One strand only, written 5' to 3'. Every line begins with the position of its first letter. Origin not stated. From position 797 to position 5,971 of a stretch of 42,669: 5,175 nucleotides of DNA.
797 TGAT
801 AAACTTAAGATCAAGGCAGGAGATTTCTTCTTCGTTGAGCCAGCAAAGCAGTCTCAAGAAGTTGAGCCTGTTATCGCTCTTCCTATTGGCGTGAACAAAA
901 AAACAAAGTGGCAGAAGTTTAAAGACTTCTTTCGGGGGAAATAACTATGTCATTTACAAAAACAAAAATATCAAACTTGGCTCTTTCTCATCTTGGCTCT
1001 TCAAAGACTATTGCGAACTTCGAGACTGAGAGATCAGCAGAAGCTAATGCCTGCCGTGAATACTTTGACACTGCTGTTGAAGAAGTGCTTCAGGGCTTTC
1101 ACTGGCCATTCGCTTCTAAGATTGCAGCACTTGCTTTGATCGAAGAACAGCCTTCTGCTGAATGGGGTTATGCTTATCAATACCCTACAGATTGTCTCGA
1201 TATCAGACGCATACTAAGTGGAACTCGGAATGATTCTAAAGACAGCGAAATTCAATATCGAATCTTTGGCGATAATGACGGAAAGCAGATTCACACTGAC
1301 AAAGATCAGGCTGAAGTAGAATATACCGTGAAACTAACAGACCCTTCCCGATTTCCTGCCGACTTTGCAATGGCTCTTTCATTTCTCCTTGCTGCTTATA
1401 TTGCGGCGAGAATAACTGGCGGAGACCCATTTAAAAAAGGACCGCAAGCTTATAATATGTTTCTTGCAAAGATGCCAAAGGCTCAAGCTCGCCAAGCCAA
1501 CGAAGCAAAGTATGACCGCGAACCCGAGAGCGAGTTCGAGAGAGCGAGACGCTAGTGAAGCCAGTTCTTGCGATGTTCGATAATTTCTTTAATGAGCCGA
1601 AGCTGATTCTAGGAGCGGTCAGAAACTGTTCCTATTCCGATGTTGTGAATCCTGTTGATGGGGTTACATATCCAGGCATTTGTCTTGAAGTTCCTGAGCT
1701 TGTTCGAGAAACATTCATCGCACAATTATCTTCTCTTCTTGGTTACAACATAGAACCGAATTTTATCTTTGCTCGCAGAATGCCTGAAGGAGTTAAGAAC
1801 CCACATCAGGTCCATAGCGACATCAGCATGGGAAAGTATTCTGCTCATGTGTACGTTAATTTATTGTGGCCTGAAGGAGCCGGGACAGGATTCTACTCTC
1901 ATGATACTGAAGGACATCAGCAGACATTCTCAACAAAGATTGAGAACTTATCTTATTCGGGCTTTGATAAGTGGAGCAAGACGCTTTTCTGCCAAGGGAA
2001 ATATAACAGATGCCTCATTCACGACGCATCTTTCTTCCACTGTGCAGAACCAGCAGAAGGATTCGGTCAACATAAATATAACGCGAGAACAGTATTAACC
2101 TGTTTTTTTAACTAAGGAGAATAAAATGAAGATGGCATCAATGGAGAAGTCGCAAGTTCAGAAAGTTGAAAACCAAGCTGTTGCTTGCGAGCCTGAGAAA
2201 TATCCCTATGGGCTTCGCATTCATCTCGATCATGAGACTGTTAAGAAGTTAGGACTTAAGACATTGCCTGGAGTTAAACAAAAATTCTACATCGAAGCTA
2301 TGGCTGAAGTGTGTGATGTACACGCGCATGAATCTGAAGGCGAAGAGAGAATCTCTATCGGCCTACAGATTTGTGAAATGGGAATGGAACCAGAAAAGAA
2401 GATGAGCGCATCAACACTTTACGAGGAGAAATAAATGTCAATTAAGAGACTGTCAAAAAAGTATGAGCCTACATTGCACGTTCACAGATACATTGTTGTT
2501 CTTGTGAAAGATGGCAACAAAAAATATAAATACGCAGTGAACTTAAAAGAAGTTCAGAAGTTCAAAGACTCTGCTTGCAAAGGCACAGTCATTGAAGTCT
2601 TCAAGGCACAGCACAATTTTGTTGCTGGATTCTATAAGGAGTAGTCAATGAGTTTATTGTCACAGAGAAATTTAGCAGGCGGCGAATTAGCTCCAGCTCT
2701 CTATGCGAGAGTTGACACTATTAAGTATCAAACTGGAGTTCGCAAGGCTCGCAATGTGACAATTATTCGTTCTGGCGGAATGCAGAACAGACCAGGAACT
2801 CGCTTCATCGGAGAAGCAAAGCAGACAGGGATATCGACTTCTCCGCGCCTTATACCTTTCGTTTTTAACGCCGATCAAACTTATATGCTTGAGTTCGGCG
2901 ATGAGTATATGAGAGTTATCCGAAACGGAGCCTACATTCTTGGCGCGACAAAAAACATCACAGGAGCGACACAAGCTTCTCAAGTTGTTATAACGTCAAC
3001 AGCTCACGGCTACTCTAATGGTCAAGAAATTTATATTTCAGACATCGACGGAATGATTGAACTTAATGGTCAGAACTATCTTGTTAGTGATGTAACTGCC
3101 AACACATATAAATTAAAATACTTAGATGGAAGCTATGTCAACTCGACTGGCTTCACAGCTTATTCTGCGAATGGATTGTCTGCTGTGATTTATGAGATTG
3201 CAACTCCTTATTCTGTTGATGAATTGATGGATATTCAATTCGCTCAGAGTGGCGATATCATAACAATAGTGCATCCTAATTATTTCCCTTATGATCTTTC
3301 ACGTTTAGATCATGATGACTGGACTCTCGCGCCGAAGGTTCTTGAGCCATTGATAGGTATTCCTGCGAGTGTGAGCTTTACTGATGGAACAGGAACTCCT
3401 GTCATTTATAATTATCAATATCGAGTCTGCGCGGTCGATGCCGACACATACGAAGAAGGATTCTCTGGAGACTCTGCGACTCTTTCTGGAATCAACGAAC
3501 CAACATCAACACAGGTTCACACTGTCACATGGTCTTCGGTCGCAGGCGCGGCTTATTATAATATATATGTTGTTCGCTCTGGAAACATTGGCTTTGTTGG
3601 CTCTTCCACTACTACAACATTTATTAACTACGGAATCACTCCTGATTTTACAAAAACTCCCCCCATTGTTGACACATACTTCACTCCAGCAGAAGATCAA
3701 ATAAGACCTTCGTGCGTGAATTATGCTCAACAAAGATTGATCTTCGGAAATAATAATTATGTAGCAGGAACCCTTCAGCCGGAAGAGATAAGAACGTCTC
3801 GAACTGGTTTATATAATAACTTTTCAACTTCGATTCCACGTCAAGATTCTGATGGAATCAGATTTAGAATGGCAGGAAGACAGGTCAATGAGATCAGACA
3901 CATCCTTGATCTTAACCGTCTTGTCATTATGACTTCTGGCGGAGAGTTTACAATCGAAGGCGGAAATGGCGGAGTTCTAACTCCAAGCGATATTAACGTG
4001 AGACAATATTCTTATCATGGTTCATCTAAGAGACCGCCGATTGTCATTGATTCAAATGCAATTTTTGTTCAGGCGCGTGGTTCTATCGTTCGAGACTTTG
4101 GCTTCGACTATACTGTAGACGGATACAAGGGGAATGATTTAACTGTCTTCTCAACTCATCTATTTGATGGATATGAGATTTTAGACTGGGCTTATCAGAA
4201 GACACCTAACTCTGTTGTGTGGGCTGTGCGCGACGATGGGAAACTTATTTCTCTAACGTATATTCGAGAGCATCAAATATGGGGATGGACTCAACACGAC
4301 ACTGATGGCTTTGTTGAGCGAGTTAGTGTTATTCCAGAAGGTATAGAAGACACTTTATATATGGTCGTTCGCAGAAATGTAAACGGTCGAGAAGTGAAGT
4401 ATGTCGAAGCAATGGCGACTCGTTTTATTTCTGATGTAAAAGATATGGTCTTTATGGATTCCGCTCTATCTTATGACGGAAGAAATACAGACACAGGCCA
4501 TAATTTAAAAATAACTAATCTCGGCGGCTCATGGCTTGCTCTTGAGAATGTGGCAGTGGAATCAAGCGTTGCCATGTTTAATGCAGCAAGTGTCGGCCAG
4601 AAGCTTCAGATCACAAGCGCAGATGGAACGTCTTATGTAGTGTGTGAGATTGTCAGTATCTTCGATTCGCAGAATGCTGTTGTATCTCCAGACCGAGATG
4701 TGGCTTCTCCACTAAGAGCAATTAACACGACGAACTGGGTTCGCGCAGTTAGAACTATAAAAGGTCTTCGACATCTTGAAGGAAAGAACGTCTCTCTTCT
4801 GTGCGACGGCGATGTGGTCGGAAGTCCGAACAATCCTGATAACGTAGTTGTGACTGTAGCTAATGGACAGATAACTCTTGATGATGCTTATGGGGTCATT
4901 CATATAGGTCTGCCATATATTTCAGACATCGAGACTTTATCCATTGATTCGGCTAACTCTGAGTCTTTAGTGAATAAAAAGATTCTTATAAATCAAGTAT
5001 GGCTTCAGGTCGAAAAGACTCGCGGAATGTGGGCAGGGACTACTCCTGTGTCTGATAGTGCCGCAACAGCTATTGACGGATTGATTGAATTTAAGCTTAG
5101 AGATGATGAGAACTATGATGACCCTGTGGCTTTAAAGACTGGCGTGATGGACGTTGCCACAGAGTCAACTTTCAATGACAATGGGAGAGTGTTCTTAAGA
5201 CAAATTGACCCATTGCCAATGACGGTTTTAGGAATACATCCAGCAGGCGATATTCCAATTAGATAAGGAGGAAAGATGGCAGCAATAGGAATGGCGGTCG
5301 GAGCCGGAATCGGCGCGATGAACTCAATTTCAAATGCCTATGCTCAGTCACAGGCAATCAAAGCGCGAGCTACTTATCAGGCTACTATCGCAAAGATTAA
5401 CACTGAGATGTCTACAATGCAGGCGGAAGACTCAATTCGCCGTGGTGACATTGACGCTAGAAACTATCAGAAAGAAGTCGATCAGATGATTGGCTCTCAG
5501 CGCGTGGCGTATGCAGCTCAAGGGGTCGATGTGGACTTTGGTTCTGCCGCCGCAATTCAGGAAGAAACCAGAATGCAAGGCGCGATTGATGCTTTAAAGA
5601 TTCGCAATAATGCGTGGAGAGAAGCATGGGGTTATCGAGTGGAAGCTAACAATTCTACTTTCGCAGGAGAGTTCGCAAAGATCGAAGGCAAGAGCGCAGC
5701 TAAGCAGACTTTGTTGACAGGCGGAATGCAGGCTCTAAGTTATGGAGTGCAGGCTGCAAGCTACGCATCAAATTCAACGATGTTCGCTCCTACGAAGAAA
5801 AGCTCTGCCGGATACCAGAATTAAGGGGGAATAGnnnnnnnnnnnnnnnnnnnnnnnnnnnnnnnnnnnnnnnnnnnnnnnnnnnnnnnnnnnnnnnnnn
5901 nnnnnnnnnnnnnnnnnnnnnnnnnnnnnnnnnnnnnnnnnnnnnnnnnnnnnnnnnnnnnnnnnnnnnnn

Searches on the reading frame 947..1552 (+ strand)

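Call 25: search_protein_families(library=phrogs, proteins=[window:947-1552:+], max_evalue=0.001)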
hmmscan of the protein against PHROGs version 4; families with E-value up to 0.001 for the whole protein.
window:947-1552:+ (202 aa): 2 families
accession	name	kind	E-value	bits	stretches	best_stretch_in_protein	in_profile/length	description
phrog_394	-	tail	6.9e-45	153.9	1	4-201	3-188/190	tail protein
phrog_9239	-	tail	4e-08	33.1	1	7-157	6-146/741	tail tubular protein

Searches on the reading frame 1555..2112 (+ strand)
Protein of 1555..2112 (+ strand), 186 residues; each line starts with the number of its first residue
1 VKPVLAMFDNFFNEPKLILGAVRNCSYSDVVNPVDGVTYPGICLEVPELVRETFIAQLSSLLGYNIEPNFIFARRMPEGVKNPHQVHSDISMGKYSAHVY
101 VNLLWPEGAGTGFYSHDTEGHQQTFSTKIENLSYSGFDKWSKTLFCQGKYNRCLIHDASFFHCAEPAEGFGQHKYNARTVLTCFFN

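Call 25: search_protein_families(library=phrogs, proteins=[window:1555-2112:+], max_evalue=0.001)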
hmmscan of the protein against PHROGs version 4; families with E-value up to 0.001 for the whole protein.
window:1555-2112:+ (186 aa): 1 family
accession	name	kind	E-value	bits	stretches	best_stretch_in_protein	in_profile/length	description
phrog_1644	-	head and packaging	1.9e-18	68.3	1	6-185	22-214/220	minor coat protein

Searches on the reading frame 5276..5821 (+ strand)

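Call 25: search_protein_families(library=phrogs, proteins=[window:5276-5821:+], max_evalue=0.001)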
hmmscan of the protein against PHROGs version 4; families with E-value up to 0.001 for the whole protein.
window:5276-5821:+ (182 aa): 1 family
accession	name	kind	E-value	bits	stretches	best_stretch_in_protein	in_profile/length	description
phrog_418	-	head and packaging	1.3e-28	101.1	1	8-161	8-157/166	internal virion protein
